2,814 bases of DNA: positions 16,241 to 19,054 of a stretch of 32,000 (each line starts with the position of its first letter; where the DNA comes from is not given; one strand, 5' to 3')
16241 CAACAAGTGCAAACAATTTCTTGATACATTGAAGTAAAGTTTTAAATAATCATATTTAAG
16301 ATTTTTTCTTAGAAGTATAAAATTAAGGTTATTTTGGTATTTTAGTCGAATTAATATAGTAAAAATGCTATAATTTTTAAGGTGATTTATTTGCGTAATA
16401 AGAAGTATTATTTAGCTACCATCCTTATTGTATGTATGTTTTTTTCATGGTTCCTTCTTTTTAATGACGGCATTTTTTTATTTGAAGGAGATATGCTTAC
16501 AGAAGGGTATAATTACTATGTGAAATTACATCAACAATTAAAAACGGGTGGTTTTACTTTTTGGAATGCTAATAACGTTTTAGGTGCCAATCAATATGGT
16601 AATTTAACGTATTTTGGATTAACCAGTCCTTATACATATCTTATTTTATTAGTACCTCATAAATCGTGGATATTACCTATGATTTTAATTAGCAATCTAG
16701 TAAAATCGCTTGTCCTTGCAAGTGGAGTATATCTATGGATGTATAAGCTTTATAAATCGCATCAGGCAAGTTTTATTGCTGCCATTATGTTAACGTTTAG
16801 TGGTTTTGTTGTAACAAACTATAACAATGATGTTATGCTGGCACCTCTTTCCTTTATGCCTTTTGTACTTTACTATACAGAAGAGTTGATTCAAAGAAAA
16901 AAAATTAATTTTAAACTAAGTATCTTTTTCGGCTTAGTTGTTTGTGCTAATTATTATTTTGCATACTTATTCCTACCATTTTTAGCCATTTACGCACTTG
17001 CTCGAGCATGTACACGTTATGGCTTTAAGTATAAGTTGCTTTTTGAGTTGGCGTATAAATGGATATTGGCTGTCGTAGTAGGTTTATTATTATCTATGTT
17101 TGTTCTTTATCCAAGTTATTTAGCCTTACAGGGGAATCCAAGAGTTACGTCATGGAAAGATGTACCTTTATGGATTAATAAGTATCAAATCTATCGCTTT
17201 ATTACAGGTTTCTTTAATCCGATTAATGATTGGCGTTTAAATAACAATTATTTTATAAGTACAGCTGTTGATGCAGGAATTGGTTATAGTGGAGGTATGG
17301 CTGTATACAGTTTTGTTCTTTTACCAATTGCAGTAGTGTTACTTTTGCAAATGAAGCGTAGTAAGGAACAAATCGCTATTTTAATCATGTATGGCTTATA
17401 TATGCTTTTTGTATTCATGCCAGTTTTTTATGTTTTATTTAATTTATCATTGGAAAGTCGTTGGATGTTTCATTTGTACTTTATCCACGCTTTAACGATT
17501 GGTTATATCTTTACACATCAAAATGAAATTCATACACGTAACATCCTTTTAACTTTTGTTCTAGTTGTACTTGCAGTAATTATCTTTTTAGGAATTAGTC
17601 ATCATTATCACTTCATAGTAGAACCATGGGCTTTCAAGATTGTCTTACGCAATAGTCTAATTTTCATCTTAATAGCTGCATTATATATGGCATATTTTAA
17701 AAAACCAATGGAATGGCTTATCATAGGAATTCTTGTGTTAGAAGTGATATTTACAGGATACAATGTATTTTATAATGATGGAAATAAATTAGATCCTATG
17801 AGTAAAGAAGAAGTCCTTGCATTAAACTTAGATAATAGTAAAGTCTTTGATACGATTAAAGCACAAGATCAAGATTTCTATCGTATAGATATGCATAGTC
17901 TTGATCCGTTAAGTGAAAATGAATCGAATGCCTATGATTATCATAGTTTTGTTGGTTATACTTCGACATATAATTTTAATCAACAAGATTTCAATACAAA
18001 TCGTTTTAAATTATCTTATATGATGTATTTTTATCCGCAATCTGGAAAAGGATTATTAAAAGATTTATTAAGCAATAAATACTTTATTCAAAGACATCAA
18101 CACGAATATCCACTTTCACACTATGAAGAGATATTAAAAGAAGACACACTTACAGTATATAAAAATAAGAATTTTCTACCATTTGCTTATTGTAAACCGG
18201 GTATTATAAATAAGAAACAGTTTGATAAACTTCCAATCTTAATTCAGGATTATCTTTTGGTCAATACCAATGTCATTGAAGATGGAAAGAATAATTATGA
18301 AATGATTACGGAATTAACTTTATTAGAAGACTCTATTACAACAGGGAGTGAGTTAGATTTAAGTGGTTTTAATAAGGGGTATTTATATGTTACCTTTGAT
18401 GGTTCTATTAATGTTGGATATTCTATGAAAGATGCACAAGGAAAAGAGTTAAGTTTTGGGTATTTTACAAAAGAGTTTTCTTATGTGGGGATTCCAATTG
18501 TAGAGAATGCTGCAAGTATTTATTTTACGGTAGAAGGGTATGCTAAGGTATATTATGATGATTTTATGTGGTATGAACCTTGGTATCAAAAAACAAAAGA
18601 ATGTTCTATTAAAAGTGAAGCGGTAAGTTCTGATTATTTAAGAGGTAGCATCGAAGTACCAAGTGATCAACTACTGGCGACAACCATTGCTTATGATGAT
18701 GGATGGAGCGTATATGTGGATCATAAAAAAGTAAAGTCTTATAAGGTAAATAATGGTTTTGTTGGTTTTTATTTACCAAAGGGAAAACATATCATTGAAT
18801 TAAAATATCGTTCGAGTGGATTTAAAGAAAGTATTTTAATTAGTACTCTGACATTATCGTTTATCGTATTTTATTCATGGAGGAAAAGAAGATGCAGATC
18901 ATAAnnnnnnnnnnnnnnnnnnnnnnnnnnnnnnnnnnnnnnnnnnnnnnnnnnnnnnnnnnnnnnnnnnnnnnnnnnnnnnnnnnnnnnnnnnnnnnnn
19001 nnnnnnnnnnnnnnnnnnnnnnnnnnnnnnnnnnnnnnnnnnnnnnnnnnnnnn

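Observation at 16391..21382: YfhO plus an unknown polytopic protein plus a UbiA-type phosphoribosyltransferase in one operon: a PRPP-fed variant of the three-component surface-glycosylation scheme?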

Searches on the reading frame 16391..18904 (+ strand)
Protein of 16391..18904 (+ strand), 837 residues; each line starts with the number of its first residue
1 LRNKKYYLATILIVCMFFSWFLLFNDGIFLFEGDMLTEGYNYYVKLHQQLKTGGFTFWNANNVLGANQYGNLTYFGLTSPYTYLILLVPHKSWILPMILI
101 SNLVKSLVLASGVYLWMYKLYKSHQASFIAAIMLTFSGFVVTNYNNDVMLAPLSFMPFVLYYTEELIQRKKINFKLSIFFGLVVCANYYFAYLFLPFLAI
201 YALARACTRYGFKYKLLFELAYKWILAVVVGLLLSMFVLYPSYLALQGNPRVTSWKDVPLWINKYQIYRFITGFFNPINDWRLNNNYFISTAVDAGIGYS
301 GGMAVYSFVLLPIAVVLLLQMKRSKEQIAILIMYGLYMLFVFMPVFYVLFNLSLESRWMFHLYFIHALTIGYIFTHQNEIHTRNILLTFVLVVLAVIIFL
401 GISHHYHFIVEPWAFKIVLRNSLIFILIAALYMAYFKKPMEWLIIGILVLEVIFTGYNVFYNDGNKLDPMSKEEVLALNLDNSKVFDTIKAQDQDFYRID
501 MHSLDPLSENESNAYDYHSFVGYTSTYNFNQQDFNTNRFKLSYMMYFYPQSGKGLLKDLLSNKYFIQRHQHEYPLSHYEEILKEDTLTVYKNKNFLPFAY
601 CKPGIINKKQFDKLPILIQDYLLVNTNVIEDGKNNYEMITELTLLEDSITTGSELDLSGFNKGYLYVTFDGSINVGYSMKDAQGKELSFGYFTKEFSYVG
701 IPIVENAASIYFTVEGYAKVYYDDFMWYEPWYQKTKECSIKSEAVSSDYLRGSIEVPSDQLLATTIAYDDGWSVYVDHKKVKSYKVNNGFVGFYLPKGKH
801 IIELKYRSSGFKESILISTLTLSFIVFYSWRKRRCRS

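Call 4: search_protein_families(library=pfam, proteins=[window:16391-18904:+], max_evalue=0.01)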
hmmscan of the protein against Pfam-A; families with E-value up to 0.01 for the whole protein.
window:16391-18904:+ (837 aa): 2 families
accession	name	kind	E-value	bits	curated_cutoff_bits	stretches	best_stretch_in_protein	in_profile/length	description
PF09586.16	YfhO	-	2.8e-69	234.9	28.5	2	8-630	4-622/835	Bacterial membrane protein YfhO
PF21172.3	CueP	-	0.0082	16.3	27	0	729-805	48-114/138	Periplasmic copper-binding protein CueP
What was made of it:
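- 16391..18904 (+): YfhO-type GT-C glycosyltransferase. It is co-transcribed with, and overlaps, the next gene. It is probably not a core part of the pentose module. PF09586, 2.8e-69 (call 4).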

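Call 5: search_protein_families(library=ncbifam, proteins=[window:16391-18904:+], max_evalue=0.01)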
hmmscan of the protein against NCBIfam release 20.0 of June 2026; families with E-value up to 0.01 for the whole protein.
window:16391-18904:+ (837 aa): 2 families
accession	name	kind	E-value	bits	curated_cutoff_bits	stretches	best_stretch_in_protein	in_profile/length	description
NF047590.1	GlcsyltransPgfM2Strep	equivalog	6.1e-26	90.9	1500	2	731-834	778-882/884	glycosyltransferase PgfM2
NF047589.1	GlcsyltransPgfM1Strep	equivalog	8.6e-17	60.5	1400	2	735-832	856-954/955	glycosyltransferase PgfM1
